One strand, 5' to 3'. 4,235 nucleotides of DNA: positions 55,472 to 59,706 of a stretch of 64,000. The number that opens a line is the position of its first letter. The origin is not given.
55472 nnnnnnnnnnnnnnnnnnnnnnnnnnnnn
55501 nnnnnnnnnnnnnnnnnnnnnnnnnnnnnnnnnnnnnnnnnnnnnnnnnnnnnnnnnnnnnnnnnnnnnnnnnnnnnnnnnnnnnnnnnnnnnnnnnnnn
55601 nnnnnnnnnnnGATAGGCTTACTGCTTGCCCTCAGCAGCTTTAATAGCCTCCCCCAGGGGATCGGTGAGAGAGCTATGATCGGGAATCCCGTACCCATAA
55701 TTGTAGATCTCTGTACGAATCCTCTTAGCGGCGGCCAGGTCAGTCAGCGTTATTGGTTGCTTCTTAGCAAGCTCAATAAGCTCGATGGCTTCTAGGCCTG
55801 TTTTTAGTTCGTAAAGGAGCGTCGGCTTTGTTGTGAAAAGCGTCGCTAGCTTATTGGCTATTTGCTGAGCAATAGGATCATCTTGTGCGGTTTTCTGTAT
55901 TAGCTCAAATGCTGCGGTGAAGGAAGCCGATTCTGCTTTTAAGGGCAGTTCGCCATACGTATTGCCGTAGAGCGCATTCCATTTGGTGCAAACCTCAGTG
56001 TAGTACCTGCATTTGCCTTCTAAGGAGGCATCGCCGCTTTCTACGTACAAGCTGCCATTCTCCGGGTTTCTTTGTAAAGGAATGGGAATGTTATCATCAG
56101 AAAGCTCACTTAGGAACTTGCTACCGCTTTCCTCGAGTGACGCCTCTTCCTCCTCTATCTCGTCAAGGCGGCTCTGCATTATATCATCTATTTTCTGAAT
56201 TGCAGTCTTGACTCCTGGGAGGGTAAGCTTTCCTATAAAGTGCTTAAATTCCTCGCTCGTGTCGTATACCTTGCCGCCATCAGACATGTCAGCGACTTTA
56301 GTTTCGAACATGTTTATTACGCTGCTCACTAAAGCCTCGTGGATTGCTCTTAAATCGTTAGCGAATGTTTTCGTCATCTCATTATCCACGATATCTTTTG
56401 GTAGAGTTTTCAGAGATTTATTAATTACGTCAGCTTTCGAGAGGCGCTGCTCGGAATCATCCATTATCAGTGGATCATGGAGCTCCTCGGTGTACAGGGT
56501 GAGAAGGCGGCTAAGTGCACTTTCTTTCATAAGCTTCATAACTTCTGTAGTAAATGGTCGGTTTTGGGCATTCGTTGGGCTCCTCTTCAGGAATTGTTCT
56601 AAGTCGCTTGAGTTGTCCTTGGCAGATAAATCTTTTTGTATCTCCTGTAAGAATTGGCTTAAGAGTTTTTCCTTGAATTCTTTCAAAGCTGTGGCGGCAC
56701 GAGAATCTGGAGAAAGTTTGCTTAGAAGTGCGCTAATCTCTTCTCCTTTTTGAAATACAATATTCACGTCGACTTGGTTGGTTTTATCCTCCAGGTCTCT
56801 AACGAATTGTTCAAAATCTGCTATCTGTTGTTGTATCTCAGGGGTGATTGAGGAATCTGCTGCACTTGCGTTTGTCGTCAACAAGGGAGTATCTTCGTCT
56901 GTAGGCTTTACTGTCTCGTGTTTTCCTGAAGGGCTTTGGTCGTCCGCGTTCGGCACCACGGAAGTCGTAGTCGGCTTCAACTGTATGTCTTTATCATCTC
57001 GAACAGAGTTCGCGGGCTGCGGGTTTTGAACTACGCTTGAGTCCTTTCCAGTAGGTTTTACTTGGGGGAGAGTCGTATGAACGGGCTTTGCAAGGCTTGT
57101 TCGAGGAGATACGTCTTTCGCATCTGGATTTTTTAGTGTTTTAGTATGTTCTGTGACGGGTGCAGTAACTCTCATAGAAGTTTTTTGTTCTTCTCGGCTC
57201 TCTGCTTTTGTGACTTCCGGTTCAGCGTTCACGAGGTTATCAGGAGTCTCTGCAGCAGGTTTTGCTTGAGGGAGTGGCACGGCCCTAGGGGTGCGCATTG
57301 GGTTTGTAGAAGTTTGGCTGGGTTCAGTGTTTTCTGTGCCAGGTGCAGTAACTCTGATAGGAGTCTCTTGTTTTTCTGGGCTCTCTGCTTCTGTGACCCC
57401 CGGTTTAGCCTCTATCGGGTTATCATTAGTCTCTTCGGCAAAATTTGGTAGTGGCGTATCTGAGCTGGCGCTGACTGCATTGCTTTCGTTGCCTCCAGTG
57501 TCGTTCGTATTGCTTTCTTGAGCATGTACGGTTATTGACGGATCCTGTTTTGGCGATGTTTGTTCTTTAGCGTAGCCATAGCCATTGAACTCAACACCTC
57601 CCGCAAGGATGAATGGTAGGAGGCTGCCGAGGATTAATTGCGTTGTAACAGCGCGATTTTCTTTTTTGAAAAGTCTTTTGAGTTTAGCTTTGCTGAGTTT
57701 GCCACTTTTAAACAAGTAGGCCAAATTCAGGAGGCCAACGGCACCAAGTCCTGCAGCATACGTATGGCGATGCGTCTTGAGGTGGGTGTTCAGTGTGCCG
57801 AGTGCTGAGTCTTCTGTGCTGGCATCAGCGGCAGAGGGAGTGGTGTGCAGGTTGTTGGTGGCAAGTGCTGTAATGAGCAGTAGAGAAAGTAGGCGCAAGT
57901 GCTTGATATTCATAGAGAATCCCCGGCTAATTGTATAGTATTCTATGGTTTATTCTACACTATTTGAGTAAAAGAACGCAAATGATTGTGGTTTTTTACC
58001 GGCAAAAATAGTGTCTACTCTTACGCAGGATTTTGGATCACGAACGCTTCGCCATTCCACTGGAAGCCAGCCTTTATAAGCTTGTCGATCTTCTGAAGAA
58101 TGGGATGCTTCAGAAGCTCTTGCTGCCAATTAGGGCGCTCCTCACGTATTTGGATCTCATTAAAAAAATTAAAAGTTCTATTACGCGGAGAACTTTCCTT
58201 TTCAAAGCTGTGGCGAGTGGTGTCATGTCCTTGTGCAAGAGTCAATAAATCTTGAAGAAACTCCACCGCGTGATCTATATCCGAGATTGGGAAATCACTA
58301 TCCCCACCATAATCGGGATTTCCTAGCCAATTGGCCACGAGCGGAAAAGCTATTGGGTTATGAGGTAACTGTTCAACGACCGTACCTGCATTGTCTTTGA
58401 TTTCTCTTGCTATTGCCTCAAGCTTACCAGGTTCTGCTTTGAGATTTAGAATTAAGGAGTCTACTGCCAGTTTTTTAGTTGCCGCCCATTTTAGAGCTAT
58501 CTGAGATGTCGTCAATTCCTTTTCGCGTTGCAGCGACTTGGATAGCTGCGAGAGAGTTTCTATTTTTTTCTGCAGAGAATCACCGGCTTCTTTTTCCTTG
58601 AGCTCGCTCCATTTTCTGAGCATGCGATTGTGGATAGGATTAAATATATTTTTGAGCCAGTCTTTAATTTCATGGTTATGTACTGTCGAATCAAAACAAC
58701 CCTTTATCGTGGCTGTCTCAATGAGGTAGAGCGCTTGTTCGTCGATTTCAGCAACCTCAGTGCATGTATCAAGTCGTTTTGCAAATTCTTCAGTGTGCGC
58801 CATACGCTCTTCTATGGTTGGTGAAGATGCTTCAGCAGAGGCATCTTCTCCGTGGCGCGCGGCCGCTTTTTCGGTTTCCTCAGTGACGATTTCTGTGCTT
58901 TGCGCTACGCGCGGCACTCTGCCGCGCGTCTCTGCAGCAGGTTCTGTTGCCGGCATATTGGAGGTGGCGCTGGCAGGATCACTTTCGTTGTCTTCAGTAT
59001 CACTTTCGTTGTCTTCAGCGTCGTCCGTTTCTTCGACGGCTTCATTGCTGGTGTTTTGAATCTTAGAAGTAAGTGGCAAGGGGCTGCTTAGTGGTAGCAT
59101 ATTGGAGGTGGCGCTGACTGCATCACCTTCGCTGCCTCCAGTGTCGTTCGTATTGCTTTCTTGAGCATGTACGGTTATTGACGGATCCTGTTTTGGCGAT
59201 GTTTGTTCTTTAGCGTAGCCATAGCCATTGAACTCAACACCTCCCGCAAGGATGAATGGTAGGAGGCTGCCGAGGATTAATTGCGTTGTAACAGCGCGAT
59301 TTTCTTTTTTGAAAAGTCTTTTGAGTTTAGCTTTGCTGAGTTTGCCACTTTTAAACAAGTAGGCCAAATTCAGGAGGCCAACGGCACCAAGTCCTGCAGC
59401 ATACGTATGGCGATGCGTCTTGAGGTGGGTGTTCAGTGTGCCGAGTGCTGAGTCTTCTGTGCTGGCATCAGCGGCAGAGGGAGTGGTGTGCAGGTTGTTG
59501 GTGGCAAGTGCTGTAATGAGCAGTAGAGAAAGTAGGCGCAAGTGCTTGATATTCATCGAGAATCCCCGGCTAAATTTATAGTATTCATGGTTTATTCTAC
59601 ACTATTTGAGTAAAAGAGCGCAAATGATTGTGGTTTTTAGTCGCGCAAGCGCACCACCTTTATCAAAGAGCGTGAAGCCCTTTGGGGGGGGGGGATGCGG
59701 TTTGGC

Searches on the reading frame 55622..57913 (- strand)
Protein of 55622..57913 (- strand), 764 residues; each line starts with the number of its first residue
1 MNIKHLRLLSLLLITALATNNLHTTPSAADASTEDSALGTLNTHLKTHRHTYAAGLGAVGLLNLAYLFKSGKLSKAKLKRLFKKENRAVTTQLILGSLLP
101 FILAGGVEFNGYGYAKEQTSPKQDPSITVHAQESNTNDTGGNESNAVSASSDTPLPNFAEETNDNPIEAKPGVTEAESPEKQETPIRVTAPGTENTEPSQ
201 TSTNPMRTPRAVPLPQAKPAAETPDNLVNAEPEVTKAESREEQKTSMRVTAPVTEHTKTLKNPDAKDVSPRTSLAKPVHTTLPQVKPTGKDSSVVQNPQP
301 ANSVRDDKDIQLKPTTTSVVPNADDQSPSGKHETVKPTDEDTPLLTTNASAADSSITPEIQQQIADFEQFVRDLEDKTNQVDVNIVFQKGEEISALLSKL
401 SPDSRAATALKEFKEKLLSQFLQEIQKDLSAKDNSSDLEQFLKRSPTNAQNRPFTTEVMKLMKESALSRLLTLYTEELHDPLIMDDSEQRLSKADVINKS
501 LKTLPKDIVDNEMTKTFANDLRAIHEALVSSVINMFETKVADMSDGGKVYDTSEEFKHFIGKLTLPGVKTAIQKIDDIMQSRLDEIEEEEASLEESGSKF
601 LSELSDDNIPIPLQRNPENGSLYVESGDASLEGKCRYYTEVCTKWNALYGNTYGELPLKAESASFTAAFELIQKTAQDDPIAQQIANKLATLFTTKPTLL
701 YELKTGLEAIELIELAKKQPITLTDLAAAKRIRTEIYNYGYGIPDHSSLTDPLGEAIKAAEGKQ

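Call 4: search_protein_families(library=pfam, proteins=[window:55622-57913:-], max_evalue=0.1)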
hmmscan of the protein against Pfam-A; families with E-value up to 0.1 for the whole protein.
window:55622-57913:- (764 aa): 1 family
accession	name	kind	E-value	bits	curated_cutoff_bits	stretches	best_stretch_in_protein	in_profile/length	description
PF04286.17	DUF445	-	0.058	13.7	33.8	0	390-541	56-216/368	Protein of unknown function (DUF445)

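Call 5: search_protein_families(library=ncbifam, proteins=[window:55622-57913:-], max_evalue=0.1)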
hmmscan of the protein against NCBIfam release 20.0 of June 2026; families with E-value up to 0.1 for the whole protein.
window:55622-57913:- (764 aa): 0 families

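Call 90: search_solved_structures(query=window:55622-57913:-, max_evalue=0.1)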
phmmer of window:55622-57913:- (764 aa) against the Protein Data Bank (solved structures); distinct sequences matched with E-value up to 0.1: 0.

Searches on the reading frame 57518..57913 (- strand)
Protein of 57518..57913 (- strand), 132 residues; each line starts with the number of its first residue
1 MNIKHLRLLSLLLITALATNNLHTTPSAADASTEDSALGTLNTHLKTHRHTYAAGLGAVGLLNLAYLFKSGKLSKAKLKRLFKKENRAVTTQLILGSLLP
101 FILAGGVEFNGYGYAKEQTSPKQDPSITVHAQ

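Call 49: predict_structure(alignment_id=A4)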
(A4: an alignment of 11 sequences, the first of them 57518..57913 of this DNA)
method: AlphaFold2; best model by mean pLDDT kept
length: 132 residues; sequences in the alignment: 11
mean_pLDDT: 56.9   pTM: 0.30
mean pLDDT of the five models: 56.9, 56.0, 54.8, 53.3, 50.4
residues with pLDDT >= 90: 0; 70-90: 23; 50-70: 60; < 50: 49
segments of 3 or more residues with pLDDT < 50: 23-45, 108-132
pLDDT, mean of each block of 10 residues (from residue 1): 60 64 42 44 50 62 74 70 70 69 56 42 41 36
secondary structure, 60 per line:
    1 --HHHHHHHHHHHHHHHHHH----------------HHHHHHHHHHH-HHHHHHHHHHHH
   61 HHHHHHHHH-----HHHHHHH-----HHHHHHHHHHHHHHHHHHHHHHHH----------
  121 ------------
elements in order: H3-20 H37-47 H49-69 H75-81 H87-110

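Call 72: find_related_loci(query=A3, collection=metagenome_contigs, flank=6000)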
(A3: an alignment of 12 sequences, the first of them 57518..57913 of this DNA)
Query A3 (132 aa) in metagenome_contigs; peptide patterns used: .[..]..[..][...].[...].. (x = any residue, [..] = any of these).
13 stretches matched a pattern; 1 encode a relative of the query (tblastn E <= 1e-3); 1 distinct loci.
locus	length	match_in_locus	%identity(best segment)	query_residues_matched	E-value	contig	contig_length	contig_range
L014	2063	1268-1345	53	42-71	2e-5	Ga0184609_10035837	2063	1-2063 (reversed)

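Call 78: fold_search(model_id=the predicted structure, library=pdb)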
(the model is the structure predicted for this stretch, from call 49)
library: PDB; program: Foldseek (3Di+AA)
matches with E <= 10: 0; with E <= 0.001: 0
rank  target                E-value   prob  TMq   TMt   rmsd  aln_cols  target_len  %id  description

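Call 88: find_related_loci(query=A3, collection=viral_contigs, flank=3000)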
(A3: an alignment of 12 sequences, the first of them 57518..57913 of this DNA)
Query A3 (132 aa) in viral_contigs; peptide patterns used: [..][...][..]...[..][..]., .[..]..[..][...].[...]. (x = any residue, [..] = any of these).
108 stretches matched a pattern, but none encodes a relative of the query by tblastn (E <= 1e-3).

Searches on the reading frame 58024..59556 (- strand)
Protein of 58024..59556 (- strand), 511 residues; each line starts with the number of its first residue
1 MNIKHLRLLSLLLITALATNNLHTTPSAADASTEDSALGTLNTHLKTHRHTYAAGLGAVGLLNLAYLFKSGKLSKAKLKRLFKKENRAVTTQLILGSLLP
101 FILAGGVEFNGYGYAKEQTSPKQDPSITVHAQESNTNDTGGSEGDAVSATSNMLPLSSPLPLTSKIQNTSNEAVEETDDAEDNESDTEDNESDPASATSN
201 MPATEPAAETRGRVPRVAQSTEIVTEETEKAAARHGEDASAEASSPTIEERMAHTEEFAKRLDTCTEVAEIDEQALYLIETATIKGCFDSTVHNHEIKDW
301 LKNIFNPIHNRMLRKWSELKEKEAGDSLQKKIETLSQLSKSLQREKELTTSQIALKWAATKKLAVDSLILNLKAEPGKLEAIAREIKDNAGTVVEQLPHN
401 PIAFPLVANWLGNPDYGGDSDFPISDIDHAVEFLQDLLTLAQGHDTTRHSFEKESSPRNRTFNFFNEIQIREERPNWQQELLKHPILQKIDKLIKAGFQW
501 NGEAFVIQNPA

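Call 4: search_protein_families(library=pfam, proteins=[window:58024-59556:-], max_evalue=0.1)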
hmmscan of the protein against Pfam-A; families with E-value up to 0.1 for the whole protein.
window:58024-59556:- (511 aa): 0 families

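Call 5: search_protein_families(library=ncbifam, proteins=[window:58024-59556:-], max_evalue=0.1)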
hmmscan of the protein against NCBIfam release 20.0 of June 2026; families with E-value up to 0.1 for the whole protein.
window:58024-59556:- (511 aa): 0 families

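Call 91: search_solved_structures(query=window:58024-59556:-, max_evalue=0.1)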
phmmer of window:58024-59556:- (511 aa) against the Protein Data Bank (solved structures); distinct sequences matched with E-value up to 0.1: 0.
